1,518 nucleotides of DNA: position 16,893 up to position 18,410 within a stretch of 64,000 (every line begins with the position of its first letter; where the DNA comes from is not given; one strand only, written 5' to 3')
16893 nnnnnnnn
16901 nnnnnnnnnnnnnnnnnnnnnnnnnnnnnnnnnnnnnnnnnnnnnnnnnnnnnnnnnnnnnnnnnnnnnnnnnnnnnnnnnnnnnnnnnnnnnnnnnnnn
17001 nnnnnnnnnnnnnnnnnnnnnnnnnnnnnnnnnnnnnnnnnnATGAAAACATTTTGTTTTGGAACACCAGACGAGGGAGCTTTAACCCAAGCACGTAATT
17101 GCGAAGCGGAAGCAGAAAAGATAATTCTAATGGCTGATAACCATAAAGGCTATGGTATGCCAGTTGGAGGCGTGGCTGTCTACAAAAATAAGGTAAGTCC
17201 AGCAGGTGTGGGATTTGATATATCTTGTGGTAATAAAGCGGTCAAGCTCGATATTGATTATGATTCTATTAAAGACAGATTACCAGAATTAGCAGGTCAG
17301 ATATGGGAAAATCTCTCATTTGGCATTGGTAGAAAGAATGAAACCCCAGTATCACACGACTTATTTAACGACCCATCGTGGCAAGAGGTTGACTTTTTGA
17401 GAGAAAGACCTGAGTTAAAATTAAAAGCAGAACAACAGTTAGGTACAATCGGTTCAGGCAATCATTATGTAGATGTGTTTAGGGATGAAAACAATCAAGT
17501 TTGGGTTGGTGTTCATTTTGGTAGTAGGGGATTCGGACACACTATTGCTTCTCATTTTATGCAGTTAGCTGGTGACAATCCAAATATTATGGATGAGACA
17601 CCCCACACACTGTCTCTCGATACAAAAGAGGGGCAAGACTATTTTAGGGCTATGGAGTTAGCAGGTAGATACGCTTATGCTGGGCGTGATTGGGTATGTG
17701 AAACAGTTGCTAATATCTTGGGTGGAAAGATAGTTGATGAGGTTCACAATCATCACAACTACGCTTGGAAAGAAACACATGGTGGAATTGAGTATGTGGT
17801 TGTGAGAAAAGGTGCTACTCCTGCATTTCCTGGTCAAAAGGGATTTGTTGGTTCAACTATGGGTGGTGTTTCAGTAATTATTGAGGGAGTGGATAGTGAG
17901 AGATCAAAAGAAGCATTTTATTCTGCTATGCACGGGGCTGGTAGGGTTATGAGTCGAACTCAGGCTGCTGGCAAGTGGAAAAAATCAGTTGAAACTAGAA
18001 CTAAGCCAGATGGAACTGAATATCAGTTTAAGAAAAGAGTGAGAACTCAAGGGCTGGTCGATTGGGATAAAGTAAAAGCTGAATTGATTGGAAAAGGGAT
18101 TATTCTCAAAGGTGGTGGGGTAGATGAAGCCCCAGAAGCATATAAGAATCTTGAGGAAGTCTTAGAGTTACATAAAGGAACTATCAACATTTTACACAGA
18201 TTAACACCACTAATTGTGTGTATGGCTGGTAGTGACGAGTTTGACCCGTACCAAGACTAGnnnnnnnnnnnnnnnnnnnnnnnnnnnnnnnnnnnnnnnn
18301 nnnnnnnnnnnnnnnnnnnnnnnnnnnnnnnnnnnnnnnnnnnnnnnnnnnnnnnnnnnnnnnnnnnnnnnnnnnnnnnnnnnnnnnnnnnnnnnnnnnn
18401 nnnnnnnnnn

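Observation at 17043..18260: Phage-encoded RtcB RNA ligase next to an Endo VII-like nuclease, with a calcineurin-like phosphoesterase in the early module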

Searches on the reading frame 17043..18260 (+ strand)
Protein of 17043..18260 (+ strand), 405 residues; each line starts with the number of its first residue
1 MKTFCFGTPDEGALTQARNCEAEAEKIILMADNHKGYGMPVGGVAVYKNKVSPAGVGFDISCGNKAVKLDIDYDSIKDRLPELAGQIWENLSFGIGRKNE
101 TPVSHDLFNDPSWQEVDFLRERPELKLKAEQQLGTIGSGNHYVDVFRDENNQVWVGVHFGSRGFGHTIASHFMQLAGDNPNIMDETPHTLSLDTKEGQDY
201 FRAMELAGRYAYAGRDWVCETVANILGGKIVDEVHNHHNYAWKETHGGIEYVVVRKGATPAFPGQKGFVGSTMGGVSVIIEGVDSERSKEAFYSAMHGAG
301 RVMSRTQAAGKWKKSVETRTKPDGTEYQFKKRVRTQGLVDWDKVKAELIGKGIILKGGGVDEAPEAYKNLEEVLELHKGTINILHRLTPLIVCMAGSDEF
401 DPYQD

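Call 3: search_protein_families(library=pfam, proteins=[window:17043-18260:+], max_evalue=0.01)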
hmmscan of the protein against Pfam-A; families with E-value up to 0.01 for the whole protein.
window:17043-18260:+ (405 aa): 1 family
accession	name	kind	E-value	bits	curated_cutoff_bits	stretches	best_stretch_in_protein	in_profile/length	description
PF01139.22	RtcB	-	1.1e-70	239.5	27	2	24-331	12-384/426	tRNA-splicing ligase RtcB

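Call 4: search_protein_families(library=phrogs, proteins=[window:17043-18260:+], max_evalue=0.001)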
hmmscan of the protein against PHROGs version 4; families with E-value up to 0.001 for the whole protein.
window:17043-18260:+ (405 aa): 2 families
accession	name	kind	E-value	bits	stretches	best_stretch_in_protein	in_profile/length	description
phrog_1075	-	DNA, RNA and nucleotide metabolism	8.2e-75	253.6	1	22-399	90-445/459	tRNA splicing ligase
phrog_32430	-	DNA, RNA and nucleotide metabolism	1.1e-17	65.1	1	238-310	10-79/139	tRNA splicing ligase RtcB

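Call 8: search_solved_structures(query=window:17043-18260:+, show_alignments=3, max_evalue=0.001)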
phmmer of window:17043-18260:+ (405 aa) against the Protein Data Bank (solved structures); distinct sequences matched with E-value up to 0.001: 9.
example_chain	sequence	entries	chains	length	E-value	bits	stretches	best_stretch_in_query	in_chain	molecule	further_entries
4dwr_B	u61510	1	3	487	2.7e-32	115.5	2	126-311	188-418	tRNA-splicing ligase RtcB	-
1uc2_A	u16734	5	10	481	4.3e-32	114.8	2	126-311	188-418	hypothetical protein PH1602 | tRNA-splicing ligase RtcB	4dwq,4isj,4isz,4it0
7lfq_A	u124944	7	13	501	5.5e-32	114.5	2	126-311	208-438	RNA-splicing ligase RtcB | tRNA-splicing ligase RtcB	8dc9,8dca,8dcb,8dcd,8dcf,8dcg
2epg_A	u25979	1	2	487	5.5e-27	98.1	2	113-309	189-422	Hypothetical protein TTHA1785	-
9i8v_C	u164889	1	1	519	6.2e-25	91.3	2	125-308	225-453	RNA-splicing ligase RtcB homolog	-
8odo_A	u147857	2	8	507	1.5e-24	90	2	126-308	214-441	RNA-splicing ligase RtcB homolog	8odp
7p3b_A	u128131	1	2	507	1.5e-24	90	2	126-308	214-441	RNA-splicing ligase RtcB homolog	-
8orj_A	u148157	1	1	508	1.6e-24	90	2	126-308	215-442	RNA-splicing ligase RtcB homolog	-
8btt_A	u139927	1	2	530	1.7e-24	89.9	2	126-308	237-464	RNA-splicing ligase RtcB homolog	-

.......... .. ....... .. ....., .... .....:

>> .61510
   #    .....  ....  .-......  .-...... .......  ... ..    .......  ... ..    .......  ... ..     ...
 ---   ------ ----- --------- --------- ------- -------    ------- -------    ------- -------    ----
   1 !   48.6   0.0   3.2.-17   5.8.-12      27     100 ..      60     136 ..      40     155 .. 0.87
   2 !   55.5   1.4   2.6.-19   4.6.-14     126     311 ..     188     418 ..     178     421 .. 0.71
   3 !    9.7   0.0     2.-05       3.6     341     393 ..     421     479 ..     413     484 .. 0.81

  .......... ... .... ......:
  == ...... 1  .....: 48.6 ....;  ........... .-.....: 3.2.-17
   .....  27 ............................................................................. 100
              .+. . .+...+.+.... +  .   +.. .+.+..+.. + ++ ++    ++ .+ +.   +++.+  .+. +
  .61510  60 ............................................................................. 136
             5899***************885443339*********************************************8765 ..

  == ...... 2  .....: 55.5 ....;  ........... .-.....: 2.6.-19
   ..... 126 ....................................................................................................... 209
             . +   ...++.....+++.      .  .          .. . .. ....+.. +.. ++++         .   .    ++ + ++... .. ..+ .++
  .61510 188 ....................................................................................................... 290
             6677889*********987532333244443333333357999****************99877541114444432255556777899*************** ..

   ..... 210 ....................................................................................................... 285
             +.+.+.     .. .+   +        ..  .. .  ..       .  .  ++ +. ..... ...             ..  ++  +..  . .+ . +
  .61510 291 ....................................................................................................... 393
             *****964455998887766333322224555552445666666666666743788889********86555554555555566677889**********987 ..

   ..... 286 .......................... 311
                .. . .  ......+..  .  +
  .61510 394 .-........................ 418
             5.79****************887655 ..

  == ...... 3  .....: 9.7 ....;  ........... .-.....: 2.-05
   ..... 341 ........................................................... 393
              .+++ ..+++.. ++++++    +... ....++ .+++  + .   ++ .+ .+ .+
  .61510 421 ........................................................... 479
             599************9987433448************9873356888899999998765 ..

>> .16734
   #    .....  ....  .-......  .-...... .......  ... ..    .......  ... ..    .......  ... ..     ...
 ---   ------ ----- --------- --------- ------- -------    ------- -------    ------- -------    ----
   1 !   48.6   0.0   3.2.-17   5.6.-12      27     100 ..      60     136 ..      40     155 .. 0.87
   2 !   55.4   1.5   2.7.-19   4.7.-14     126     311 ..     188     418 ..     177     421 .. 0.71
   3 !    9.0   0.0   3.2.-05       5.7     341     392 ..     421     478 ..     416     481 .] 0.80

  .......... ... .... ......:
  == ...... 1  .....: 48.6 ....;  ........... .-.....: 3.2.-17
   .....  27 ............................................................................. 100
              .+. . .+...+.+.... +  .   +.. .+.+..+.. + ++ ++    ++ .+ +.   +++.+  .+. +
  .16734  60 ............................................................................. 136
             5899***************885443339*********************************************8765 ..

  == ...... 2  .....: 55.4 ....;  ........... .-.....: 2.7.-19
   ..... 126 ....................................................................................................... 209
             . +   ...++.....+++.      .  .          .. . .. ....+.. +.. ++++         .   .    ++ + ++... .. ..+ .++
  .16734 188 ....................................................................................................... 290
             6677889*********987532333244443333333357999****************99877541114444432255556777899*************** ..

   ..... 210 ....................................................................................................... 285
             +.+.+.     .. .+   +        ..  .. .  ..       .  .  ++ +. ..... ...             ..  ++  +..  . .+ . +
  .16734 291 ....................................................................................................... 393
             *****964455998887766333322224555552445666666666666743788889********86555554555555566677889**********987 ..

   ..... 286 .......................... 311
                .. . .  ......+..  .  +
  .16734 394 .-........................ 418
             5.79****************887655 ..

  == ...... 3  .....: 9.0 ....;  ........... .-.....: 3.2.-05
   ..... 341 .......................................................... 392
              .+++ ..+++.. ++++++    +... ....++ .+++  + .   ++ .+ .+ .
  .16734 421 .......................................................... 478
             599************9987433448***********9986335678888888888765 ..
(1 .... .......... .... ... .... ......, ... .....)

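Call 9: search_protein_families(library=ncbifam, proteins=[window:17043-18260:+], max_evalue=0.01)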
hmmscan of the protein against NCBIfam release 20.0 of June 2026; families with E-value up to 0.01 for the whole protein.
window:17043-18260:+ (405 aa): 4 families
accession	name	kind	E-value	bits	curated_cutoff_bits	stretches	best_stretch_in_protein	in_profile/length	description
NF052663.1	RtcB_rel_intein2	exception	1e-37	130.3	1050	1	62-312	311-570/626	intein-containing RctB family protein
NF038162.1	RtcB_rel_intein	exception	2.1e-33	115.4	1150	2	128-391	671-957/961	intein-containing RtcB family protein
NF007153.0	PRK09588.1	equivalog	2.1e-32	112.5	407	1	24-392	39-370/379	RNA ligase RtcB family protein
TIGR03073.1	release_rtcB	hypoth_equivalog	2.5e-24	86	271.8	1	23-389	27-356/356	RNA ligase RtcB family protein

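Call 12: find_homologous_proteins(query=window:17043-18260:+, max_evalue=1e-10)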
Query window:17043-18260:+ (405 aa): 8000 proteins with E <= 1e-10 among 8000 candidates; the best 120 are listed.
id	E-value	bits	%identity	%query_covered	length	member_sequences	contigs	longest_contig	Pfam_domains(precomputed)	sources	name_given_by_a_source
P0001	1.2e-249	846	90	100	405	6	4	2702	PF01139.23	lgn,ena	-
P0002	1.0e-200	685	72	99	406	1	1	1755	PF01139.23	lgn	-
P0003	4.5e-200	683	72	100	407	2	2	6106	PF01139.23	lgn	-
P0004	9.2e-200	682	72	99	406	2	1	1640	PF01139.23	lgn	-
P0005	6.9e-197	673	70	99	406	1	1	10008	PF01139.23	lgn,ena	-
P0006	1.7e-196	671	71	100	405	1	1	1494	PF01139.23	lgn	-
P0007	1.2e-195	668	70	100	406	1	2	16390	PF01139.23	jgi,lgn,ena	jgi:tRNA-splicing ligase RtcB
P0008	2.6e-195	667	70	99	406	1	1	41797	PF01139.23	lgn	-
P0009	3.7e-195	667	70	100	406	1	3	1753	PF01139.23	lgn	-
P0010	5.2e-195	666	71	100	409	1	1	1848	PF01139.23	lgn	-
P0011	2.6e-194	664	71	99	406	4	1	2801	PF01139.23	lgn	-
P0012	8.7e-194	662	70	100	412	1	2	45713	PF01139.23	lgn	-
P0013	5.8e-193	660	72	99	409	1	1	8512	PF01139.23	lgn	-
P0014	9.4e-193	659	69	100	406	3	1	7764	PF01139.23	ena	-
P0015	2.1e-192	658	70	100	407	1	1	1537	PF01139.23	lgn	-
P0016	4.1e-192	657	69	100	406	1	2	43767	PF01139.23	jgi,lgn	jgi:tRNA-splicing ligase RtcB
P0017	5.4e-192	656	69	100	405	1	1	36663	PF01139.23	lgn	-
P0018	2.5e-191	654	68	100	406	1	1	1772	PF01139.23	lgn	-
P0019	3.1e-191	654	70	99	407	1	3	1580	PF01139.23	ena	-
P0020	6.0e-191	653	69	100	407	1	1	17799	PF01139.23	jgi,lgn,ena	-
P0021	1.2e-190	652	69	100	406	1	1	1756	PF01139.23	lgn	-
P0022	1.4e-189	649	71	99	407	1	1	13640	PF01139.23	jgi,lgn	-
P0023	2.0e-189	648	68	100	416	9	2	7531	PF01139.23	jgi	-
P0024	3.0e-189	647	69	99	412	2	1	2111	PF01139.23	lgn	-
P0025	4.0e-189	647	69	100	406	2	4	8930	PF01139.23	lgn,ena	-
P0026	1.3e-188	645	71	99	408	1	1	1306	PF01139.23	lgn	-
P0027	2.0e-188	645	68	100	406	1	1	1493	PF01139.23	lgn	-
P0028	2.2e-188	645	71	99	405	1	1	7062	PF01139.23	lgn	-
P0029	3.6e-188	644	68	99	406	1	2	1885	PF01139.23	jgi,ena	jgi:tRNA-splicing ligase RtcB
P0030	6.7e-187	640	67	100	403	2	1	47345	PF01139.23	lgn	-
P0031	1.1e-186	639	69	99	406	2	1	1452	PF01139.23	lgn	-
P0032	1.3e-186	639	67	100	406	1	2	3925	PF01139.23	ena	-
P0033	1.4e-186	639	69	99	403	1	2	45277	PF01139.23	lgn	-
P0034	1.7e-186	638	68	100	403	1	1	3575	PF01139.23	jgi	-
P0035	2.8e-186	638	68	100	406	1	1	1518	PF01139.23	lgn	-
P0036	3.4e-186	637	67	100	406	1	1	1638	PF01139.23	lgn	-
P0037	3.8e-186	637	69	99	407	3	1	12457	PF01139.23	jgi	-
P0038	1.8e-185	635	67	100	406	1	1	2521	PF01139.23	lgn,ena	-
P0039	2.8e-185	634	67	99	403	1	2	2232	PF01139.23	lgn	-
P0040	3.5e-185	634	67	99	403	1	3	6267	PF01139.23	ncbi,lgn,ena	-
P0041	5.2e-185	633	66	99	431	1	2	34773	PF01139.23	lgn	-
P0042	8.8e-185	633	68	99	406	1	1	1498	PF01139.23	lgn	-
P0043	9.7e-185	633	67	99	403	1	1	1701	PF01139.23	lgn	-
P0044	9.9e-185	633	66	100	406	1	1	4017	PF01139.23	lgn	-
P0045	1.1e-184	632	68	99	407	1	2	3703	PF01139.23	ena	-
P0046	1.3e-184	632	67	99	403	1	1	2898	PF01139.23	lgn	-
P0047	6.3e-184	630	67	99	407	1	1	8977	PF01139.23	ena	-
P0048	7.1e-184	630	68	99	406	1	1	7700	PF01139.23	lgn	-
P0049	1.6e-183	629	66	100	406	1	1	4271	PF01139.23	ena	-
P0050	2.6e-183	628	67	99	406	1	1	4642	PF01139.23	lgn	-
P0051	2.7e-183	628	66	100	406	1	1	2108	PF01139.23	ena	-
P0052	3.3e-183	628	66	99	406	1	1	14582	PF01139.23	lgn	-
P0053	5.1e-183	627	67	100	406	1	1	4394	PF01139.23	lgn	-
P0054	8.5e-183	626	66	100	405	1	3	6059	PF01139.23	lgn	-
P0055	1.4e-182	625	67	99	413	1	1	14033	PF01139.23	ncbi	-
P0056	1.5e-182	625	64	100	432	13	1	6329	PF01139.23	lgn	-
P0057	1.1e-181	623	67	99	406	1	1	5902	PF01139.23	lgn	-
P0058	2.3e-181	621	68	99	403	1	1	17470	PF01139.23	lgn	-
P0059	5.7e-181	620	65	99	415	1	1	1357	PF01139.23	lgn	-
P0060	6.5e-181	620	68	99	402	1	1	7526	PF01139.23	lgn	-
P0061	9.0e-181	620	66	99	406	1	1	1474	PF01139.23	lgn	-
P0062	4.8e-180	617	66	99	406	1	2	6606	PF01139.23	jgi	jgi:tRNA-splicing ligase RtcB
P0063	5.7e-180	617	64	100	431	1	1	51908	PF01139.23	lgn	-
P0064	8.3e-180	616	65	99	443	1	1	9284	PF01139.23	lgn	-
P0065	9.5e-180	616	64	100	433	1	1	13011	PF01139.23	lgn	-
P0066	1.9e-179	615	64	99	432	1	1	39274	PF01139.23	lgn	-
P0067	3.6e-179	614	67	100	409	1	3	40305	PF01139.23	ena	-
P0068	4.3e-179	614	66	100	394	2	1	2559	PF01139.23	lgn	-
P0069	5.0e-179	614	66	99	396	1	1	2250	PF01139.23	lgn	-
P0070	7.0e-179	613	63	100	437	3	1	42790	PF01139.23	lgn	-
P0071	1.1e-178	613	68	99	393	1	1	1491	PF01139.23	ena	-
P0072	1.2e-178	613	64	100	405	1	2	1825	PF01139.23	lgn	-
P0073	1.9e-178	612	66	100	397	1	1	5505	PF01139.23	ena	-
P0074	2.7e-178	611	64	99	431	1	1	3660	PF01139.23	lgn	-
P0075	2.7e-178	611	66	99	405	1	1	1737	PF01139.23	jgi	-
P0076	2.8e-178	611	66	99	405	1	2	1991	PF01139.23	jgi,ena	-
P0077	1.4e-177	609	63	100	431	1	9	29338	PF01139.23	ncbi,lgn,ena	-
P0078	1.4e-177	609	66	99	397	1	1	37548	PF01139.23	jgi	jgi:tRNA-splicing ligase RtcB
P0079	1.7e-177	609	66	100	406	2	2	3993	PF01139.23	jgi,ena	-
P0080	3.0e-177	608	64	100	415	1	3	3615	PF01139.23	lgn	-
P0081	3.2e-177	608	66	99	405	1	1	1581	PF01139.23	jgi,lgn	-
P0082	3.2e-177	608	66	99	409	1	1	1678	PF01139.23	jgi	-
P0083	3.3e-177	608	64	100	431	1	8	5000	PF01139.23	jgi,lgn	-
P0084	3.4e-177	608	62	100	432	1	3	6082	PF01139.23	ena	-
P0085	4.4e-177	607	69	93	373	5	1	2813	PF01139.23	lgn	-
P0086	7.6e-177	607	63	99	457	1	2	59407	PF01139.23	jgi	jgi:tRNA-splicing ligase RtcB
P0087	9.6e-177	606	65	99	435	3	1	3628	PF01139.23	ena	-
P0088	3.8e-176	604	63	99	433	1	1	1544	PF01139.23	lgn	-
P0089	5.5e-176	604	64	100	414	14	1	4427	PF01139.23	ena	-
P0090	8.6e-176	603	64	99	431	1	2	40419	PF01139.23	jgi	jgi:tRNA-splicing ligase RtcB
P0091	1.7e-175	602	63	100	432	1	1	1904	PF01139.23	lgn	-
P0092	2.4e-175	602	66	99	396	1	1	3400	PF01139.23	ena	-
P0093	2.5e-175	602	63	99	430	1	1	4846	PF01139.23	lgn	-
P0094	3.9e-175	601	65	100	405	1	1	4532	PF01139.23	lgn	-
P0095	9.2e-175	600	64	97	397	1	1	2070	PF01139.23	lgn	-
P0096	2.0e-174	599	63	99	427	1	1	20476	PF01139.23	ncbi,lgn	-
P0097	4.8e-174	597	66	99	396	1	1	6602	PF01139.23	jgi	-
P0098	1.5e-173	596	63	100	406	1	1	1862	PF01139.23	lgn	-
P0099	3.1e-173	595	66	99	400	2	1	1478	PF01139.23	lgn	-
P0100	3.2e-173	595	64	97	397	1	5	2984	PF01139.23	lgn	-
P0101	3.3e-173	595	63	100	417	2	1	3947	PF01139.23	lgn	-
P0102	4.4e-173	594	64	97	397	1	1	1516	PF01139.23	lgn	-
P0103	7.5e-173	593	64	99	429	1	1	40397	PF01139.23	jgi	jgi:tRNA-splicing ligase RtcB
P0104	7.8e-173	593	66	99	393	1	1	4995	PF01139.23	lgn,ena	-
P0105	9.3e-173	593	63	100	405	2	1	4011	PF01139.23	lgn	-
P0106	1.9e-172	592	66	99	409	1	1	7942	PF01139.23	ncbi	-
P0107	3.1e-172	591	63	97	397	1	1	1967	PF01139.23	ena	-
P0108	3.3e-172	591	64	97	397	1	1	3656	PF01139.23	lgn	-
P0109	3.3e-172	591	63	100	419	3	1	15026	PF01139.23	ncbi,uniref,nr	ncbi:RtcB family protein [Paracoccus benzoatiresistens]|uniref:3'-phosphate/5'-hydroxy nucleic acid 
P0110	3.9e-172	591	64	97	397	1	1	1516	PF01139.23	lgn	-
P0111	5.6e-172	591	64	97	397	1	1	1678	PF01139.23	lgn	-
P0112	6.4e-172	590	64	97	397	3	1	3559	PF01139.23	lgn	-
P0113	6.9e-172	590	63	100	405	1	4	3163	PF01139.23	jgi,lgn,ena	-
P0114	1.3e-171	589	63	97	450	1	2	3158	PF01139.23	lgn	-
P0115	1.5e-171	589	64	97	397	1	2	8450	PF01139.23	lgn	-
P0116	1.7e-171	589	63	100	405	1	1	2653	PF01139.23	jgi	jgi:tRNA-splicing ligase RtcB (3'-phosphate/5'-hydroxy nucleic acid ligase)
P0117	1.7e-171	589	64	97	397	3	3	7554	PF01139.23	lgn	-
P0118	1.7e-171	589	62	100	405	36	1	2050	PF01139.23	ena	-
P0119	2.2e-171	589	63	100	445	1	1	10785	PF01139.23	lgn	-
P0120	3.7e-171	588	64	97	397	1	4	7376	PF01139.23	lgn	-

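Call 13: find_related_loci(query=window:17043-18260:+, collection=viral_contigs, flank=6000)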
Query window:17043-18260:+ (405 aa) in viral_contigs; peptide patterns used: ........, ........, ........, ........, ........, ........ (x = any residue, [..] = any of these).
74 stretches matched a pattern; 69 encode a relative of the query (tblastn E <= 1e-3); 69 distinct loci.
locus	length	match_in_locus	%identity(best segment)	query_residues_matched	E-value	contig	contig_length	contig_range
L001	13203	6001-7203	69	6-405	0e+0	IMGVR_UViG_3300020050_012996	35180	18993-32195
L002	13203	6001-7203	69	6-405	0e+0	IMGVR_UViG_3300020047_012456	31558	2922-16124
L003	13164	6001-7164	66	6-405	0e+0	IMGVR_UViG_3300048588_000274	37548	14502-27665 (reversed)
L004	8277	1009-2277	61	6-405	3e-161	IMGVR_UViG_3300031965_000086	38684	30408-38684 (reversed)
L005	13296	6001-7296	60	2-405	7e-170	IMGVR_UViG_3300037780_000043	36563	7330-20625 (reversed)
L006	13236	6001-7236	52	1-405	9e-136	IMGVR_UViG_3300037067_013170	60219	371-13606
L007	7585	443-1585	52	6-405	8e-135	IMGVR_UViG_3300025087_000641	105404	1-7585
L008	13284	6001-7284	50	6-405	8e-130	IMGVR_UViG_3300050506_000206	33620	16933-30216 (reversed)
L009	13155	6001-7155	51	6-405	2e-128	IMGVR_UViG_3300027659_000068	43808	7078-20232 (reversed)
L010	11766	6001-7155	51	6-405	2e-127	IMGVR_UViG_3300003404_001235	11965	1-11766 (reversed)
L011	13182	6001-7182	50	2-405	2e-125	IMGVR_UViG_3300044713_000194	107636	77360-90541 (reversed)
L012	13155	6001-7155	50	6-405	9e-126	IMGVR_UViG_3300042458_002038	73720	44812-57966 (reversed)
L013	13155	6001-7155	50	6-405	5e-125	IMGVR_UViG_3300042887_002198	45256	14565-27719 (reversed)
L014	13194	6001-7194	48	5-405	2e-124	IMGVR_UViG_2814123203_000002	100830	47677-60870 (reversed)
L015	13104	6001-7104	52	5-405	2e-124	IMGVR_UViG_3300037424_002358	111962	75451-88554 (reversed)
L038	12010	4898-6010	46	6-405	2e-114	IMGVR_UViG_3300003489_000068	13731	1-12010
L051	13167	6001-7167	46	2-405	1e-109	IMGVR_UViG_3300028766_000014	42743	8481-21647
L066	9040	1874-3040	46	2-405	1e-109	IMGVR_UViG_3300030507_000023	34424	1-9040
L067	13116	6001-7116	45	5-405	3e-111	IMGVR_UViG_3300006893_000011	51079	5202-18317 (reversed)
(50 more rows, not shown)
